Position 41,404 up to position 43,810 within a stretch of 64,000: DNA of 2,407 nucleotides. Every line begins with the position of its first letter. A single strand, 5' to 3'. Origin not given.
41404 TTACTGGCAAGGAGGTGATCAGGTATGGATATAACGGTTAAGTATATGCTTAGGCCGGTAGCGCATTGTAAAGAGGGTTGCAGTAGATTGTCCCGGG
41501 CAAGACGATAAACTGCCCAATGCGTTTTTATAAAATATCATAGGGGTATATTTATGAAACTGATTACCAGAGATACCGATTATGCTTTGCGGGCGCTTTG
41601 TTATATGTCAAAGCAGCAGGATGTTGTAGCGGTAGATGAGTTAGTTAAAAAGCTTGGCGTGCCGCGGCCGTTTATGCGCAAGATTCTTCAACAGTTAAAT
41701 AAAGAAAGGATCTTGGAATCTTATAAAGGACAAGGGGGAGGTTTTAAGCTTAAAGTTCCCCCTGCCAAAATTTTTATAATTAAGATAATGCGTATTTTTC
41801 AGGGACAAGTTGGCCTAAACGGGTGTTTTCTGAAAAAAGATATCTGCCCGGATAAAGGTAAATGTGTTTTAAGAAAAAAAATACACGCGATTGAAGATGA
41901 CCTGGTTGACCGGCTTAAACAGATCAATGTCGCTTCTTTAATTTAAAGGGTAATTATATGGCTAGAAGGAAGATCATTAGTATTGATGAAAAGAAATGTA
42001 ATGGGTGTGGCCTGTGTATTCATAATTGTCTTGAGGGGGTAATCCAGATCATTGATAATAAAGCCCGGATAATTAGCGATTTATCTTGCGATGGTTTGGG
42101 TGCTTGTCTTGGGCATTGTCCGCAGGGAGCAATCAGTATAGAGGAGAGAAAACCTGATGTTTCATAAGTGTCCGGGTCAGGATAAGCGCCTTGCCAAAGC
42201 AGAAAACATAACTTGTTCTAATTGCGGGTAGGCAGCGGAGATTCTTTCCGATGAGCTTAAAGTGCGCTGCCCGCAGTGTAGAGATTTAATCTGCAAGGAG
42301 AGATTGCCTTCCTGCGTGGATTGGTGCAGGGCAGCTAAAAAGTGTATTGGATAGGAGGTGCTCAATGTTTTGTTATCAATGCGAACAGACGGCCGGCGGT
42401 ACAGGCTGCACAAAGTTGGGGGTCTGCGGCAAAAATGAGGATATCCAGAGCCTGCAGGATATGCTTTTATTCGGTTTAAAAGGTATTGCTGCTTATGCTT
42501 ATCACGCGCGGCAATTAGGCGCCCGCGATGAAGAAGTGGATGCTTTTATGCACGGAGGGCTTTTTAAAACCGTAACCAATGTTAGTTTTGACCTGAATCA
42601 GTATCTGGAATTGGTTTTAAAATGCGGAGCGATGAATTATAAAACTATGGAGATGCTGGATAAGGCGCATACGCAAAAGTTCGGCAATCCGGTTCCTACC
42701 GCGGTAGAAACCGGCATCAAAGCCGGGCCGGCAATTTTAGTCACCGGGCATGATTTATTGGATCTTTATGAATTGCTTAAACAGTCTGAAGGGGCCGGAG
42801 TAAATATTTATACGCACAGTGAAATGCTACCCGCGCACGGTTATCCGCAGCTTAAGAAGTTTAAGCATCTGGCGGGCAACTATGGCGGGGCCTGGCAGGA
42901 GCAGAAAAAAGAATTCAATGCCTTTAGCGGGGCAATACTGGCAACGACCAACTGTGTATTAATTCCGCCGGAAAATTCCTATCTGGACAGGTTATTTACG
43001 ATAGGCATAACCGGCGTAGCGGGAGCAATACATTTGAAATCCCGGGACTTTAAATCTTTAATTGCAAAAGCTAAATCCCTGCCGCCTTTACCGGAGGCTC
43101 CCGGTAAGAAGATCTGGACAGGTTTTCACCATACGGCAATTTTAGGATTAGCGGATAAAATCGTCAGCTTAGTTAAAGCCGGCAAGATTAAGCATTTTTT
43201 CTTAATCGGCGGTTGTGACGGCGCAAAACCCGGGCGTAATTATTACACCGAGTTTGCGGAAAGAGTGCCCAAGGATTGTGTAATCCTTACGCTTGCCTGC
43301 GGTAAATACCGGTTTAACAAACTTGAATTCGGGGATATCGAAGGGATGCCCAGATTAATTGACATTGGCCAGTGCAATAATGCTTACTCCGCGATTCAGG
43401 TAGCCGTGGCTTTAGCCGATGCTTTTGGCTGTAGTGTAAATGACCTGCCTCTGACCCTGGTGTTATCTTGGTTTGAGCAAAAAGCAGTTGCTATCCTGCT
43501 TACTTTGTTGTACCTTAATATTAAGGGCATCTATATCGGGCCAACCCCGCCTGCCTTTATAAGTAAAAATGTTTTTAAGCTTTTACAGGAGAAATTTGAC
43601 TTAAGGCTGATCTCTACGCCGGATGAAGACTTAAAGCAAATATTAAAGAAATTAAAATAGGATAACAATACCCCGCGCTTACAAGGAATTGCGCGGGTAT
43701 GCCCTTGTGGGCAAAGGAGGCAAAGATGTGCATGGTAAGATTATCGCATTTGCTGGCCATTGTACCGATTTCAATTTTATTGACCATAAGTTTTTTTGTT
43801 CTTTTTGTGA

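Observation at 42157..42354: Zinc-ribbon-like Cys-rich ORF upstream of hcp is split by an in-frame UAG between its two CxxC knuckle pairs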

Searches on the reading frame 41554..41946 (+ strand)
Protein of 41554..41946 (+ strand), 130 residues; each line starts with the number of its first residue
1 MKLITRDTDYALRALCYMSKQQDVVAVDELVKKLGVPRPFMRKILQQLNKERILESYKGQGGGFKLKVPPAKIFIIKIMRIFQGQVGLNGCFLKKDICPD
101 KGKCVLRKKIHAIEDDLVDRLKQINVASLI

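Call 4: search_protein_families(library=pfam, proteins=[window:41554-41943:+], max_evalue=1)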
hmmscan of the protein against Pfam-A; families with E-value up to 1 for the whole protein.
seq(130 aa): 7 families
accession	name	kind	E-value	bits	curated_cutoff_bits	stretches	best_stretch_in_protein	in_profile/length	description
PF02082.26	Rrf2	-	9.3e-28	97.4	30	1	4-130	1-130/132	Iron-dependent Transcriptional regulator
PF00392.27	GntR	-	0.0074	16.4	27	1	26-61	26-61/64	Bacterial regulatory proteins, gntR family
PF02002.24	TFIIE_alpha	-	0.04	14.2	22.9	1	23-55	26-58/105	TFIIE alpha subunit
PF09339.16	HTH_IclR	-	0.051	13.8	22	1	11-55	5-49/52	IclR helix-turn-helix domain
PF01978.25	TrmB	-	0.12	12.7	25.6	1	23-52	21-50/68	Sugar-specific transcriptional regulator TrmB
PF05989.17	Chordopox_A35R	-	0.13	12.6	27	1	16-80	87-154/174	Chordopoxvirus A35R protein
PF12802.13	MarR_2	-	0.14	12.8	27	1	13-55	9-51/61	MarR family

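Call 16: find_encoding_contigs(protein=window:41554-41946:+, flank=4000, max_places=10)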
Protein window:41554-41946:+ (130 aa): no gene with exactly this product is on record in the collection.

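Call 56: find_homologous_proteins(query=window:41554-41943:+, max_evalue=1e-40)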
Query window:41554-41943:+ (130 aa): 299 proteins with E <= 1e-40 among 1101 candidates; the best 120 are listed.
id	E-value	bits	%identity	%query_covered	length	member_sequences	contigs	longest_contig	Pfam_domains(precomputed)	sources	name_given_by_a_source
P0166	9.8e-75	267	95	100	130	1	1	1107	PF02082.27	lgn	-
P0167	4.1e-72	258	90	99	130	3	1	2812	PF02082.27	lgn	-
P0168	1.5e-71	256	89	99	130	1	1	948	PF02082.27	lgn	-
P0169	1.3e-70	253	90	100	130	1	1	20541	PF02082.27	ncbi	-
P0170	4.6e-67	242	86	100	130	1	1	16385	PF02082.27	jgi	-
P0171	4.7e-67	242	85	100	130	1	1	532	PF02082.27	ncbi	-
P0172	3.9e-66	239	83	100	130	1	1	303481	PF02082.27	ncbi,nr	ncbi:MAG: Rrf2 family transcriptional regulator [Candidatus Omnitrophica bacterium]|nr:Rrf2 family t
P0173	2.9e-65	236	82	100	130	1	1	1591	PF02082.27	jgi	jgi:Rrf2 family protein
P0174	1.2e-64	234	82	100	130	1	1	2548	PF02082.27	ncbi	-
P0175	1.4e-64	234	84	100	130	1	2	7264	PF02082.27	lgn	-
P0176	2.4e-64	233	85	100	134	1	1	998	PF02082.27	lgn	-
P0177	2.4e-64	233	81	100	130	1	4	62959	PF02082.27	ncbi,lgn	-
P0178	7.4e-64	231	80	100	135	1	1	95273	PF02082.27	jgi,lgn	jgi:Rrf2 family protein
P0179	1.7e-63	230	80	100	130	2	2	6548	PF02082.27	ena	-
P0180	2.0e-63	230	78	100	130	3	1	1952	PF02082.27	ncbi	-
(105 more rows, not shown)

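Call 57: find_encoding_contigs(protein=P0166, flank=4000, max_places=3)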
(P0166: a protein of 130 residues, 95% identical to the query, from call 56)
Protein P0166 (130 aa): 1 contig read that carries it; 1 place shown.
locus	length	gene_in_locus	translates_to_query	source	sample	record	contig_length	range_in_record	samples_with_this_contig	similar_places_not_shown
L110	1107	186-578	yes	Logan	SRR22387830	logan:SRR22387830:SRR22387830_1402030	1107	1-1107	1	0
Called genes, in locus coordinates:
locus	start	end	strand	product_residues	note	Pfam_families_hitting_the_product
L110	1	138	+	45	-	?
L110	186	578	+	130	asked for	PF02082:Rrf2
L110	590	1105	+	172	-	?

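Call 58: find_encoding_contigs(protein=P0167, flank=4000, max_places=3)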
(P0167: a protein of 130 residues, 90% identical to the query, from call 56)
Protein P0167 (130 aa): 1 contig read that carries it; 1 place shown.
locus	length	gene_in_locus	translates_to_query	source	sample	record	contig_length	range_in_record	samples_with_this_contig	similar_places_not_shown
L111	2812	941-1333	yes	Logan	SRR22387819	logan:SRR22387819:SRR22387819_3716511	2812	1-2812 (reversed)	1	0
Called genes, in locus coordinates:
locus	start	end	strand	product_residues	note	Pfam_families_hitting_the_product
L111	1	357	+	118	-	?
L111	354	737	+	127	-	PF00892:EamA (faint)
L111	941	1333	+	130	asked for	PF02082:Rrf2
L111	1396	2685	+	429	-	PF03063:Prismane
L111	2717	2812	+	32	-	?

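Call 59: find_encoding_contigs(protein=P0169, flank=4000, max_places=3)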
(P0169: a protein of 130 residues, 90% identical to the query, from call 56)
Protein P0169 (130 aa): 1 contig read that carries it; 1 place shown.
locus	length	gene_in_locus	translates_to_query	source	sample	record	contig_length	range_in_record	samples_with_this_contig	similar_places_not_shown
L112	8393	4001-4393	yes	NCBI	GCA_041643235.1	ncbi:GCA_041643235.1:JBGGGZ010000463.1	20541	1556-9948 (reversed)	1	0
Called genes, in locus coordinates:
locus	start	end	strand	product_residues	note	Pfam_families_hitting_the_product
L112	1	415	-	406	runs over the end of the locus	PF01041:DegT_DnrJ_EryC1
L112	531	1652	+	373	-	PF04339:FemAB_like, PF13480:Acetyltransf_6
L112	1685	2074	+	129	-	PF00892:EamA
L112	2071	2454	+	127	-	-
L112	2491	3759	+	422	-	PF00939:Na_sulph_symp, PF02040:ArsB, PF06808:DctM (weak), PF03600:CitMHS, PF06808:DctM (weak), PF00939:Na_sulph_symp, PF03600:CitMHS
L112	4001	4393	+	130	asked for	PF02082:Rrf2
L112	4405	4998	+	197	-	PF00037:Fer4 (faint), PF12838:Fer4_7 (faint), PF13237:Fer4_10 (weak), PF13187:Fer4_9 (weak), PF27217:AF_0155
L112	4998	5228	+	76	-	-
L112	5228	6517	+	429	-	PF03063:Prismane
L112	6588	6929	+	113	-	-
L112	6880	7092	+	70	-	PF00301:Rubredoxin, PF21349:RUBY_RBDX (faint)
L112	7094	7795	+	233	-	PF00970:FAD_binding_6, PF00175:NAD_binding_1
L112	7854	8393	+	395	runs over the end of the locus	PF00753:Lactamase_B, PF19583:ODP, PF00258:Flavodoxin_1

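Call 60: find_encoding_contigs(protein=P0170, flank=4000, max_places=3)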
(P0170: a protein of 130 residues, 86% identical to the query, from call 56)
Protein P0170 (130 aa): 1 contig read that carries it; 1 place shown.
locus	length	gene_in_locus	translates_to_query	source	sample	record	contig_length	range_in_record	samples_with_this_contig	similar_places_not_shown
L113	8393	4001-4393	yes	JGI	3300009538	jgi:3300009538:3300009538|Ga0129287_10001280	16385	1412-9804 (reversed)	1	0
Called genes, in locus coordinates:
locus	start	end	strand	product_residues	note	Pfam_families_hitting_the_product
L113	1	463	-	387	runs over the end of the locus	PF01041:DegT_DnrJ_EryC1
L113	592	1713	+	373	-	PF04339:FemAB_like, PF13480:Acetyltransf_6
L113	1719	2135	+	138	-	PF00892:EamA (weak)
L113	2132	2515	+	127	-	PF00892:EamA (weak)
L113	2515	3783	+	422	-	PF00939:Na_sulph_symp, PF02040:ArsB, PF03600:CitMHS, PF06808:DctM (weak), PF00939:Na_sulph_symp, PF03600:CitMHS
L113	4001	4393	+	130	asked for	PF02082:Rrf2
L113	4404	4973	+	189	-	PF12837:Fer4_6 (weak), PF13237:Fer4_10 (weak), PF25160:LdpA_Fe-S-bd (faint), PF00037:Fer4 (faint), PF14697:Fer4_21 (weak), PF12838:Fer4_7 (weak), PF13187:Fer4_9 (weak), PF27217:AF_0155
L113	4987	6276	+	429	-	PF03063:Prismane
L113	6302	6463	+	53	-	PF00301:Rubredoxin, PF21349:RUBY_RBDX (faint)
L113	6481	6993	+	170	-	PF00578:AhpC-TSA, PF08534:Redoxin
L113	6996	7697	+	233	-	PF00970:FAD_binding_6, PF00175:NAD_binding_1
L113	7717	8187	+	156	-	PF01243:PNPOx_N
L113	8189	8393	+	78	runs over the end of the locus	PF00462:Glutaredoxin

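Call 64: find_encoding_contigs(protein=P0172, flank=3000, max_places=2)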
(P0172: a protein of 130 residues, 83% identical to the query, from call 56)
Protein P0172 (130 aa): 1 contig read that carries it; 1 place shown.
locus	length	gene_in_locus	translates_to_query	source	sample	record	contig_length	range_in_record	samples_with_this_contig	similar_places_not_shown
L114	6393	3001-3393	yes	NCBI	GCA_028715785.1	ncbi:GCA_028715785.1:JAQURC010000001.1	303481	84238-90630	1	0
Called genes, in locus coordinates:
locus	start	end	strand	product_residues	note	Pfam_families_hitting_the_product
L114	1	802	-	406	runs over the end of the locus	PF01041:DegT_DnrJ_EryC1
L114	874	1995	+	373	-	PF04339:FemAB_like, PF13480:Acetyltransf_6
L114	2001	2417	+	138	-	PF00892:EamA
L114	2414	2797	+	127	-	PF00892:EamA (weak)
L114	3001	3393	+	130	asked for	PF02082:Rrf2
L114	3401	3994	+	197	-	PF00037:Fer4, PF12837:Fer4_6, PF12838:Fer4_7 (faint), PF13237:Fer4_10, PF14697:Fer4_21 (weak), PF25160:LdpA_Fe-S-bd (faint), PF13187:Fer4_9 (weak), PF27217:AF_0155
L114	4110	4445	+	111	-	-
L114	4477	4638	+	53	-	PF00301:Rubredoxin, PF21349:RUBY_RBDX (faint)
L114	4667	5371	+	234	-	PF00970:FAD_binding_6, PF00175:NAD_binding_1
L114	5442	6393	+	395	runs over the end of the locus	PF00753:Lactamase_B, PF19583:ODP, PF00258:Flavodoxin_1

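Call 65: find_encoding_contigs(protein=P0168, flank=3000, max_places=2)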
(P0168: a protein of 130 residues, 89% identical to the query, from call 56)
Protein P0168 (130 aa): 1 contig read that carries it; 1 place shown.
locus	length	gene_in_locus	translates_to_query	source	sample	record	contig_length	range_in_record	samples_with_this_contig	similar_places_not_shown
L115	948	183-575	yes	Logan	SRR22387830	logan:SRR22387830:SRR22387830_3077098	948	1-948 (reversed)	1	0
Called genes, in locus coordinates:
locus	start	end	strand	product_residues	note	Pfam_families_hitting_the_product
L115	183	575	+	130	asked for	PF02082:Rrf2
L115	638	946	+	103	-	?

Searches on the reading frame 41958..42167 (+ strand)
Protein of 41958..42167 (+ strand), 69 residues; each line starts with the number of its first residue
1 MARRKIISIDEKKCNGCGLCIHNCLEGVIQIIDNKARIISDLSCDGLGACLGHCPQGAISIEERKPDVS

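Call 4: search_protein_families(library=pfam, proteins=[window:41958-42164:+], max_evalue=1)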
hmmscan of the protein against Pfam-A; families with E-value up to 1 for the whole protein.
seq(69 aa): 15 families
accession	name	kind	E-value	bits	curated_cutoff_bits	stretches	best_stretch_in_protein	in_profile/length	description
PF12838.12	Fer4_7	-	2.3e-10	41.2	27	3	13-58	1-52/52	4Fe-4S dicluster domain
PF00037.32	Fer4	-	4.5e-09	36.2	21.1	2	8-24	2-18/24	4Fe-4S binding domain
PF13237.11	Fer4_10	-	3.5e-08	33.7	25.5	1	7-55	2-53/53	4Fe-4S dicluster domain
PF13187.11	Fer4_9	-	6e-08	33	27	1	13-59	1-52/52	4Fe-4S dicluster domain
PF12837.12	Fer4_6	-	1e-06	28.8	25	1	6-29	1-24/24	4Fe-4S binding domain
PF14697.11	Fer4_21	-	3.5e-06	27.5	35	1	8-60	2-58/59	4Fe-4S dicluster domain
PF25160.1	LdpA_Fe-S-bd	-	1.6e-05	25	27.6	2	9-32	23-46/49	LdpA Fe-S cluster-binding domain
PF12797.12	Fer4_2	-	0.00015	21.9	24.5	1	7-24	3-20/22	4Fe-4S binding domain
PF13484.11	Fer4_16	-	0.0016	19.6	30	2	13-31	1-19/66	4Fe-4S double cluster binding domain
PF12798.12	Fer4_3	-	0.0022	19.1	27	2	14-27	1-14/15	4Fe-4S binding domain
PF13459.11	Fer4_15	-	0.0033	18.5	22.4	1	7-39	1-33/66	4Fe-4S single cluster domain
PF17179.9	Fer4_22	-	0.018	16.3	27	1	9-27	76-94/95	4Fe-4S dicluster domain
PF12800.12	Fer4_4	-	0.049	14.5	24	1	12-25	2-15/17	4Fe-4S binding domain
PF13183.11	Fer4_8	-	0.099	13.6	27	1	12-24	3-15/68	4Fe-4S dicluster domain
PF13534.11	Fer4_17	-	0.27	12.2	22.2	0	13-26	1-14/61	4Fe-4S dicluster domain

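Call 5: search_protein_families(library=ncbifam, proteins=[window:41958-42164:+], max_evalue=1)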
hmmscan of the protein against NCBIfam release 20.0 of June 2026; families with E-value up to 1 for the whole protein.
seq(69 aa): 90 families (the best 25 are shown)
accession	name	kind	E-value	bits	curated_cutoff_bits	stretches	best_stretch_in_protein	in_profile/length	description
NF040864.1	HgcB_ferredoxin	equivalog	6.7e-11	41.9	99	1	7-62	9-64/93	mercury methylation ferredoxin HgcB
NF040770.1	hetero_SS_HdrA2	exception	8.1e-10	37.4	1100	1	8-63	573-627/777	CoB-CoM heterodisulfide reductase HdrA2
NF005503.0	PRK07118.1-2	equivalog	1.9e-09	37.2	252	2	5-39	160-194/292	RnfABCDGE type electron transport complex subunit B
NF038196.1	ferrodoxin_EFR1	subfamily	2.6e-09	37.5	75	1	6-64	179-234/242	EFR1 family ferrodoxin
TIGR02700.1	flavo_MJ0208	hypoth_equivalog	6.4e-09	35.4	251.35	1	8-60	144-195/234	dihydromethanopterin reductase (acceptor)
NF041891.1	hdrA_Methbact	equivalog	9.2e-09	34.1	1300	1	6-63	566-622/762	ferredoxin:CoB-CoM heterodisulfide reductase subunit HdrA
TIGR02179.1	PorD_KorD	subfamily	1.1e-08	35.1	60.05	1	9-63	22-76/78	2-oxoacid:acceptor oxidoreductase, delta subunit, pyruvate/2-ketoisovalerate family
NF043039.1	HgcAB_like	equivalog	3.2e-08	33.6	285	1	3-60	291-350/350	HgcAB-like fusion protein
NF005506.0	PRK07118.1-5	equivalog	4.7e-08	32.8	388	2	6-36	164-194/279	Fe-S cluster domain-containing protein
NF043069.1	T4HPD_activ_SAM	equivalog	1.3e-07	31.3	425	1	6-61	45-99/299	trans-4-hydroxy-L-proline dehydratase activase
NF007205.0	PRK09626.1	equivalog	2.2e-07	30.8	93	1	7-65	12-77/105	2-oxoglutarate-acceptor oxidoreductase subunit OorD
TIGR01944.1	rnfB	subfamily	4.3e-07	29.7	68.7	1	3-65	104-166/190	RnfABCDGE type electron transport complex subunit B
NF010368.0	PRK13795.1-3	equivalog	7.5e-07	27.8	588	2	41-68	586-613/635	hypothetical protein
NF007202.0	PRK09623.1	equivalog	7.7e-07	29.4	166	1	6-63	45-102/105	3-methyl-2-oxobutanoate dehydrogenase subunit delta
NF006221.0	PRK08348.1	subfamily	8.1e-07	28.8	124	1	4-61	36-94/136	NADH-plastoquinone oxidoreductase subunit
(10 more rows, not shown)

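Call 17: find_encoding_contigs(protein=window:41958-42167:+, flank=4000, max_places=10)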
Protein window:41958-42167:+ (69 aa): no gene with exactly this product is on record in the collection.

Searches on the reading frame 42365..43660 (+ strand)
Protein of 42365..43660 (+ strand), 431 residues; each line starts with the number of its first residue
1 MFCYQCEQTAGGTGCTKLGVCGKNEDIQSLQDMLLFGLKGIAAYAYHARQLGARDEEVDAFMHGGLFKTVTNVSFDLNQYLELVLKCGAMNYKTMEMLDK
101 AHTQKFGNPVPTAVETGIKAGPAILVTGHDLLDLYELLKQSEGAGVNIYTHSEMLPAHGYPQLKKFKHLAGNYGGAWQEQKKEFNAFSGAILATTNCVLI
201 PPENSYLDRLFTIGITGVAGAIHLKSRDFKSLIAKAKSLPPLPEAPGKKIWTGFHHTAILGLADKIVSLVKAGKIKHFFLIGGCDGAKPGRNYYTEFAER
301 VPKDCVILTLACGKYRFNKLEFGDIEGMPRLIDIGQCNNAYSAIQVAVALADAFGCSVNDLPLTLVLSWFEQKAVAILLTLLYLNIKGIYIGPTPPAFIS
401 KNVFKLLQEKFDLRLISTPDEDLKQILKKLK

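Call 4: search_protein_families(library=pfam, proteins=[window:42365-43660:+], max_evalue=1)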
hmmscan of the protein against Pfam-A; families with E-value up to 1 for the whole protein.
window:42365-43660:+ (431 aa): 1 family
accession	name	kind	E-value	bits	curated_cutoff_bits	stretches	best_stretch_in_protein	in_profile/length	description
PF03063.25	Prismane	-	2.3e-138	462.5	27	2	51-424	136-513/513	Prismane/CO dehydrogenase family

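Call 11: find_encoding_contigs(protein=window:42365-43660:+, flank=3000, max_places=10)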
Protein window:42365-43660:+ (431 aa): no gene with exactly this product is on record in the collection.
